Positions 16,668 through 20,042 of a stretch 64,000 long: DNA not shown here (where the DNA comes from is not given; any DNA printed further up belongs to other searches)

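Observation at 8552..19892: Non-canonical cytochrome-coupled Rnf-type cluster: two giant beta-propeller/haem proteins, ApbE, a pentahaem cytochrome and rnfC-G-(A/E)-D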

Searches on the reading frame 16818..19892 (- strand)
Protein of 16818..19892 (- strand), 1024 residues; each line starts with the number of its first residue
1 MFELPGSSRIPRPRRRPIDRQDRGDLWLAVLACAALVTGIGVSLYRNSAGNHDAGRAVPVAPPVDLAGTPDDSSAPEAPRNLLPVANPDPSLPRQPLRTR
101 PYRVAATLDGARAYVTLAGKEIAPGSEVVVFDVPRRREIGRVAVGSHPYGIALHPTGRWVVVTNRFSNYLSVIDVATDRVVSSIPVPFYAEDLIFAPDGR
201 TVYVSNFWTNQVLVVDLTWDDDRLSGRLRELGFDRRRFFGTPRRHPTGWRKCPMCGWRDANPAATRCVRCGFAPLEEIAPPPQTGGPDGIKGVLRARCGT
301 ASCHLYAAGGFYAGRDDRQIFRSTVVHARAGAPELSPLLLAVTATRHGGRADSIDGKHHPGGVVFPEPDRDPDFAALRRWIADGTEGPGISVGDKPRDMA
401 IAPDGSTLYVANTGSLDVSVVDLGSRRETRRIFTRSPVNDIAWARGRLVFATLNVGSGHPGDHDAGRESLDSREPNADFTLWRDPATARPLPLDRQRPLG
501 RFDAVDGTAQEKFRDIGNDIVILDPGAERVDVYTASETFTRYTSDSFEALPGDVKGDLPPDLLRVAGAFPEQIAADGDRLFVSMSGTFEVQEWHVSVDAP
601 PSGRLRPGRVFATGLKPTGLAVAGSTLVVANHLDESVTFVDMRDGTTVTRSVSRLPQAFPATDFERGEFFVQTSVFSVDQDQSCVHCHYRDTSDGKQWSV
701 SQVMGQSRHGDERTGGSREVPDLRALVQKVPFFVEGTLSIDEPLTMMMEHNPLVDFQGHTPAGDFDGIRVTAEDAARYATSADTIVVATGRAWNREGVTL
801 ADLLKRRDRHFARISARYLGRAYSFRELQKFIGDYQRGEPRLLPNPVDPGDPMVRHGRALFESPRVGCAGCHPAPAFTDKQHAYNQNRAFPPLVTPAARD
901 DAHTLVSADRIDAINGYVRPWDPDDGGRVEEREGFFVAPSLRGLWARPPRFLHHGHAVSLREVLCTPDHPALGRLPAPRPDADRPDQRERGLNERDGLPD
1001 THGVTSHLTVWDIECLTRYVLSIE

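Call 5: search_protein_families(library=pfam, max_evalue=0.01, proteins=[window:16821-19892:-])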
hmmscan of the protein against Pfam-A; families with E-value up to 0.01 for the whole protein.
seq(1024 aa): 4 families
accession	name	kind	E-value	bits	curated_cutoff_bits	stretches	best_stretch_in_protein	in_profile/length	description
PF25174.1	Beta-prop_THOC3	-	2.7e-10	40.1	305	1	127-206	70-148/272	THOC3 beta-propeller domain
PF21783.3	YNCE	-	1.3e-09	38.3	27.1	1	104-218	203-314/339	YNCE-like beta-propeller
PF10282.15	Lactonase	-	1.3e-08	34.9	21.7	0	392-422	289-319/344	Lactonase, 7-bladed beta-propeller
PF03150.19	CCP_MauG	-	0.0055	17.8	25.6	0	675-737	15-70/149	Di-haem cytochrome c peroxidase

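Call 6: search_protein_families(library=ncbifam, max_evalue=0.01, proteins=[window:16818-19892:-])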
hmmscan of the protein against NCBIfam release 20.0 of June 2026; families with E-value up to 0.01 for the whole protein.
window:16818-19892:- (1024 aa): 9 families
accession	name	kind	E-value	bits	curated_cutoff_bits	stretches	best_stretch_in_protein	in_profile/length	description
TIGR02276.1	beta_rpt_yvtn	repeat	1.8e-19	69.4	27.85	2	155-186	1-32/42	beta-propeller repeat protein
TIGR03866.1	PQQ_ABC_repeats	subfamily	3e-16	59.4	287.3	1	127-216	64-195/310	PQQ-dependent catabolism-associated beta-propeller protein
NF052340.1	hydrazine_beta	equivalog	1.4e-15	57.2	560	2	101-217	35-148/372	hydrazine synthase subunit beta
NF052342.1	hydrazine_BC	exception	2.1e-10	39.4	1250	1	147-218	40-111/690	hydrazine synthase subunit beta-gamma fusion subunit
NF052460.1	L-NosZ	equivalog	1.4e-09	37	700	1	126-217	154-245/480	clade III lactonase-type nitrous-oxide reductase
NF052280.1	7_blade_YncE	equivalog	6.3e-07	28.5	400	1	126-205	238-316/338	7-bladed beta-propeller protein YncE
TIGR03907.1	QH_beta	equivalog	0.00012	21.4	223.2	0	160-219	4-64/338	quinohemoprotein amine dehydrogenase subunit beta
TIGR04039.1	MXAN_0977_Heme2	hypoth_equivalog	0.00039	19.6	362.85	0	856-964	174-272/336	MbnH family di-heme enzyme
NF052341.1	hydrazine_gamma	equivalog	0.00097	18.2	625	0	855-878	198-221/339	hydrazine synthase subunit gamma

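Call 25: search_solved_structures(query=window:16818-19892:-, max_evalue=1, show_alignments=4)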
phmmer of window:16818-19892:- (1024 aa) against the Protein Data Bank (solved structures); distinct sequences matched with E-value up to 1: 5.
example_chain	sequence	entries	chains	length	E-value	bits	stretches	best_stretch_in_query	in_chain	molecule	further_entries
1l0q_A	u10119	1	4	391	2e-30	108.9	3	126-218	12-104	Surface layer protein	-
5c2v_B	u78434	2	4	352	3.8e-13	51.7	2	389-435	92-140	HYDRAZINE SYNTHASE BETA SUBUNIT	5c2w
3vgz_A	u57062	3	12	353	0.0003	22.2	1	109-205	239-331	Uncharacterized protein YncE | PQQ-dependent catabolism-associated beta-propeller protein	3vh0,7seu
1jmx_B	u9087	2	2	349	0.0023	19.3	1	152-219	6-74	Amine Dehydrogenase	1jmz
5c2v_C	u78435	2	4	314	0.046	15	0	855-876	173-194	HYDRAZINE SYNTHASE GAMMA SUBUNIT | Hypothetical (Di heme) protein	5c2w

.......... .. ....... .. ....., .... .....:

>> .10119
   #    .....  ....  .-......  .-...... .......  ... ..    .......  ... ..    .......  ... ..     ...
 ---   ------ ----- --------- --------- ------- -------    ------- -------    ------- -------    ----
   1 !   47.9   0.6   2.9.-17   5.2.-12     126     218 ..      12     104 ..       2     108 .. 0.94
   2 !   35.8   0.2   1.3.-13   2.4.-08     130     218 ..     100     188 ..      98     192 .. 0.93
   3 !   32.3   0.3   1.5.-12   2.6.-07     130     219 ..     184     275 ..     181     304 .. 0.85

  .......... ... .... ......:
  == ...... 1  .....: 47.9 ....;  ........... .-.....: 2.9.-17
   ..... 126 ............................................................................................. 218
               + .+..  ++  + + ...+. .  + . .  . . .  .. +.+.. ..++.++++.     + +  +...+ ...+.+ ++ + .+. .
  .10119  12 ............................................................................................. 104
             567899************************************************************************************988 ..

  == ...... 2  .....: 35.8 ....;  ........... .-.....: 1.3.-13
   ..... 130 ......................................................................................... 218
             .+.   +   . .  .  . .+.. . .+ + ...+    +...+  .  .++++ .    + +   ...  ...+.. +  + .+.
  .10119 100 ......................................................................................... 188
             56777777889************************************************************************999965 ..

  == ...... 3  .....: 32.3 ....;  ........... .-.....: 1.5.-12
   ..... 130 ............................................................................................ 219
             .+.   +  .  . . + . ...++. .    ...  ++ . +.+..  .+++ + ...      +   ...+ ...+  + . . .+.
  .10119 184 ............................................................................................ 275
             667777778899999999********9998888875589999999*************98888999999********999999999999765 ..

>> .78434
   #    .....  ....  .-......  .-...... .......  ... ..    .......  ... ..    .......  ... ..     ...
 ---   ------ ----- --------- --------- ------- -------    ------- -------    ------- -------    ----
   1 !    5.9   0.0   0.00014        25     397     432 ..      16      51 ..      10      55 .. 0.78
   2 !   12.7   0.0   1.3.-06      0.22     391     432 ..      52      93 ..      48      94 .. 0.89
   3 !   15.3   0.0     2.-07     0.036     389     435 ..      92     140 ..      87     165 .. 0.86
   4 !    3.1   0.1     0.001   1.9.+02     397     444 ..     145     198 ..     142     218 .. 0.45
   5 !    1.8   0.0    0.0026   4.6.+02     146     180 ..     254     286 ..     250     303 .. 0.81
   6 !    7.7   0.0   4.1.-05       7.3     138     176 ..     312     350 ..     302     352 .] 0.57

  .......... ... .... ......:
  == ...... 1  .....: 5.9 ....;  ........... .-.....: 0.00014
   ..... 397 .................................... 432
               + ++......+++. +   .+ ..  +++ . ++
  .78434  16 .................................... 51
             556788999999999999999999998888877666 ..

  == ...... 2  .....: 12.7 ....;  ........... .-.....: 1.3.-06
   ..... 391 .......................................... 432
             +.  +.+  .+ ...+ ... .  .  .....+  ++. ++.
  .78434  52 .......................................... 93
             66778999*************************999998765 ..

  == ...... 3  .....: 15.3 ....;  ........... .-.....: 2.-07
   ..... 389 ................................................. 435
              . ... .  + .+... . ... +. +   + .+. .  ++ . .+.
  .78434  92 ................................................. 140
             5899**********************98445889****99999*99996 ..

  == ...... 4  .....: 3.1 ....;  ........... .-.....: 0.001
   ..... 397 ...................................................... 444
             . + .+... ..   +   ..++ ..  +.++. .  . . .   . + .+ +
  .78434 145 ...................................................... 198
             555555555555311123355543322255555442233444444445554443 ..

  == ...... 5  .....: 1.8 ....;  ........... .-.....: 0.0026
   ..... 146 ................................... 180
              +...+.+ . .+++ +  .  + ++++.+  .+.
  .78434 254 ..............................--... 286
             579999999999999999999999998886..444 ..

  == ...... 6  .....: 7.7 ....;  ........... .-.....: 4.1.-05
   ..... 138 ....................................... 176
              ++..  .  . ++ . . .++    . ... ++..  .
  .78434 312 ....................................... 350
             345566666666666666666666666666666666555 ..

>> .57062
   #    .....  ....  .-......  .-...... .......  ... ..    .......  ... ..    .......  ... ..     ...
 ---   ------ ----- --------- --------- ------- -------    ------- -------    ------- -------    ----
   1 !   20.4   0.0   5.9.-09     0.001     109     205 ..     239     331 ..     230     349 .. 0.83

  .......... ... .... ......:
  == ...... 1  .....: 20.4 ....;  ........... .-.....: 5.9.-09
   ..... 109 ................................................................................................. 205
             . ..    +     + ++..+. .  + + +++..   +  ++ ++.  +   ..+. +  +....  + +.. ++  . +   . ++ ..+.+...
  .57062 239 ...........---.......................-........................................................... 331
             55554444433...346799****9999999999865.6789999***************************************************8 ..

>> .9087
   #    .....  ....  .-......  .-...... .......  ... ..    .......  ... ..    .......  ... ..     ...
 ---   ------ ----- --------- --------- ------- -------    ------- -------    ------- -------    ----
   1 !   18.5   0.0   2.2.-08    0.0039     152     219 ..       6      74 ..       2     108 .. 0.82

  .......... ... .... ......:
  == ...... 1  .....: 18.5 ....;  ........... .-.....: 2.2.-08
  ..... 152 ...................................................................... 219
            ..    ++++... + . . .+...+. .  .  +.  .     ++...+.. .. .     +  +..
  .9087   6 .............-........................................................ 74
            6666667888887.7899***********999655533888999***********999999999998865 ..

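Call 28: find_homologous_proteins(query=window:16818-19892:-, max_evalue=0.00001)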
Query window:16818-19892:- (1024 aa): 234 proteins with E <= 0.00001 among 8000 candidates; the best 120 are listed.
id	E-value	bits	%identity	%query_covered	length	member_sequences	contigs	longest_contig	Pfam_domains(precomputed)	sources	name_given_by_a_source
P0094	0.0e+0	2375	100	100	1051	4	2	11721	PF10282.16,PF25174.2,PF21783.3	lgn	-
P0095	0.0e+0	1827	79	98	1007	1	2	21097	PF10282.16,PF25174.2,PF21783.3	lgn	-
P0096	0.0e+0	1508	67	98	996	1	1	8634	PF10282.16,PF25174.2,PF21783.3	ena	-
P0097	0.0e+0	1482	65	97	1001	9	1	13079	PF22494.4,PF10282.16,PF25174.2,PF21783.3,PF01436.28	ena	-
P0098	0.0e+0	1475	67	93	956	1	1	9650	PF10282.16,PF25174.2,PF21783.3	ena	-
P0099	0.0e+0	1471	64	97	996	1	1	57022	PF10282.16,PF25174.2,PF21783.3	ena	-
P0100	0.0e+0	1468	68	93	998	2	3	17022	PF10282.16,PF25174.2,PF21783.3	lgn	-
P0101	0.0e+0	1466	64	98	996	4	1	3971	PF10282.16,PF25174.2,PF21783.3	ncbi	-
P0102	0.0e+0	1465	66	94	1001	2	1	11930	PF10282.16,PF25174.2,PF21783.3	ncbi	-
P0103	0.0e+0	1465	64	97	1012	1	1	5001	PF10282.16,PF25174.2,PF21783.3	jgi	-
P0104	0.0e+0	1464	63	98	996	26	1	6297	PF10282.16,PF25174.2,PF21783.3,PF01436.28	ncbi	-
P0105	0.0e+0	1457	66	92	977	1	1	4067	PF22494.4,PF10282.16,PF21783.3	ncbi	ncbi:MAG: hypothetical protein ACC628_21995, partial [Pirellulaceae bacterium]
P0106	0.0e+0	1452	62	98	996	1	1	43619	PF10282.16,PF25174.2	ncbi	-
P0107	0.0e+0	1447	63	98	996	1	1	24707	PF10282.16,PF25174.2,PF21783.3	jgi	-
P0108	0.0e+0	1445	63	96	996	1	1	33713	PF22494.4,PF10282.16,PF25174.2,PF21783.3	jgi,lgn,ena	-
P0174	0.0e+0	1024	54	92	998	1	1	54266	-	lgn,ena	-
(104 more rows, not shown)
